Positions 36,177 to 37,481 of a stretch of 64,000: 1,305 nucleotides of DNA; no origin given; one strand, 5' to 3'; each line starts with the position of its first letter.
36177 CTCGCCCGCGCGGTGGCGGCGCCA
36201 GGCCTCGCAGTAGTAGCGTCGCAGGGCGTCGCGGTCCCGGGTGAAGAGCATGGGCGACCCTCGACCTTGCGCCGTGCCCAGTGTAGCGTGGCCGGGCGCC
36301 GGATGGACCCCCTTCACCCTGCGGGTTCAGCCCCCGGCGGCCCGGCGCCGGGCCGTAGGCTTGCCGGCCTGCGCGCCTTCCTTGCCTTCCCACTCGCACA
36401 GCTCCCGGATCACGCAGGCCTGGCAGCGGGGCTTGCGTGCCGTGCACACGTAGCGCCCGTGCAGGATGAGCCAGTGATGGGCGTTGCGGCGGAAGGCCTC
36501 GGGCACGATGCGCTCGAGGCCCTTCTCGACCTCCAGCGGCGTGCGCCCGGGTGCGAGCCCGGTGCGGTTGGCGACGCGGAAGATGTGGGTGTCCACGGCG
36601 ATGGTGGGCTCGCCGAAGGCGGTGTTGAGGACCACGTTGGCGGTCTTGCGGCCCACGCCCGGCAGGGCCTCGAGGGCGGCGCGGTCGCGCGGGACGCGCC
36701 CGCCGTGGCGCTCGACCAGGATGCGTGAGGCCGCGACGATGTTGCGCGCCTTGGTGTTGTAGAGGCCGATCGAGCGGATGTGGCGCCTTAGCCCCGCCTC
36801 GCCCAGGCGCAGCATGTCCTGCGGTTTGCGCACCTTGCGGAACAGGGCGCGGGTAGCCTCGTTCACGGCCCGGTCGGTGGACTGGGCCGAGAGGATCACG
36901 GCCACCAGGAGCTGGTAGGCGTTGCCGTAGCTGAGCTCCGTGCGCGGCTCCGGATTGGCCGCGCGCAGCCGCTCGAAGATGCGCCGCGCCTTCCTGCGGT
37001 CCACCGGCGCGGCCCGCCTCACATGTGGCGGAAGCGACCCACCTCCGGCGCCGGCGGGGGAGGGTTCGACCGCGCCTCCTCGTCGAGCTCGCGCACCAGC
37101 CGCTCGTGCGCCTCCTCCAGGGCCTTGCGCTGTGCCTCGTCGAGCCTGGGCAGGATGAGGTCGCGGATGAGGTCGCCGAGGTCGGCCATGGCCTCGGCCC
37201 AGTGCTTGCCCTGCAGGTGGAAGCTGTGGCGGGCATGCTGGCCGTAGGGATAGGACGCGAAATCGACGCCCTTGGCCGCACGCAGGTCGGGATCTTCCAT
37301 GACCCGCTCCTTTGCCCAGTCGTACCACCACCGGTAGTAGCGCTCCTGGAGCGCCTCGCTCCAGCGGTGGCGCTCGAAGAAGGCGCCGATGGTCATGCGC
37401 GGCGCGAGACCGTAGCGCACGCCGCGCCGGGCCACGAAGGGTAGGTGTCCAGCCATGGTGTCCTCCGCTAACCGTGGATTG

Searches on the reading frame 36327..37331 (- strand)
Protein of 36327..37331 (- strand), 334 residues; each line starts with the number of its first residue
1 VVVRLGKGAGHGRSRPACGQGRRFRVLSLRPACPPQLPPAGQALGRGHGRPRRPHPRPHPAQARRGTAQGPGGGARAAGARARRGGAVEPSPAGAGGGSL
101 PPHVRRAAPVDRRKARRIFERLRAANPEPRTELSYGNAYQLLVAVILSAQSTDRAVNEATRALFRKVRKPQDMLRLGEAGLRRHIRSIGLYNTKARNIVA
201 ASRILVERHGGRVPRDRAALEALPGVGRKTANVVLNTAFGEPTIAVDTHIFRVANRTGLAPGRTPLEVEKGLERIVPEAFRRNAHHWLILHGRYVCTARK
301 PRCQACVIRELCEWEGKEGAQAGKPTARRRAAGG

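Call 6: search_protein_families(library=ncbifam, proteins=[window:36327-37331:-], max_evalue=0.01)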
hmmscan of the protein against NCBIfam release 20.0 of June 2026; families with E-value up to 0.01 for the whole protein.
window:36327-37331:- (334 aa): 7 families
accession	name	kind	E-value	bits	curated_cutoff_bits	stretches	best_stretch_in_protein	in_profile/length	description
NF007978.0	PRK10702.1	equivalog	1.8e-85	285.8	405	1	112-317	3-208/211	endonuclease III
TIGR01083.1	nth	equivalog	6.2e-82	273.9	211.7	1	113-303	2-192/192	endonuclease III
TIGR01084.1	mutY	equivalog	9.5e-20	71.3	286.5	1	191-316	80-210/277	A/G-specific adenine glycosylase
NF053634.1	MonDNAglycDR2438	equivalog_domain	9.5e-19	67.8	400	1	137-313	19-205/219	monofunctional DNA glycosylase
NF008132.0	PRK10880.1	equivalog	3.7e-14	52.5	427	1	190-314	82-211/351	A/G-specific adenine glycosylase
NF010488.0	PRK13910.1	equivalog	1.8e-11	44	471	1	186-313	42-168/290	adenine-specific DNA glycosylase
TIGR00588.1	ogg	subfamily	7e-05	22.1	397.85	1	183-257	176-260/310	8-oxoguanine DNA-glycosylase (ogg)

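Call 7: search_protein_families(library=pfam, proteins=[window:36327-37331:-], max_evalue=0.01)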
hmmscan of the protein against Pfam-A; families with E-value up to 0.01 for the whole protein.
window:36327-37331:- (334 aa): 4 families
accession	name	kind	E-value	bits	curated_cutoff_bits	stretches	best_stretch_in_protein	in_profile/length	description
PF00730.31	HhH-GPD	-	2.6e-25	89.3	26.2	1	143-277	1-107/108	HhH-GPD superfamily base excision DNA repair protein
PF00633.29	HHH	-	1.2e-07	31.6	24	1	208-236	1-29/30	Helix-hairpin-helix motif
PF10576.14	EndIII_4Fe-2S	-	2e-05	25.2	20.5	1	296-312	1-17/17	Iron-sulfur binding domain of endonuclease III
PF21176.3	RecR_HhH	-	0.0084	16.3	27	0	219-231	7-19/45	RecR, helix-hairpin-helix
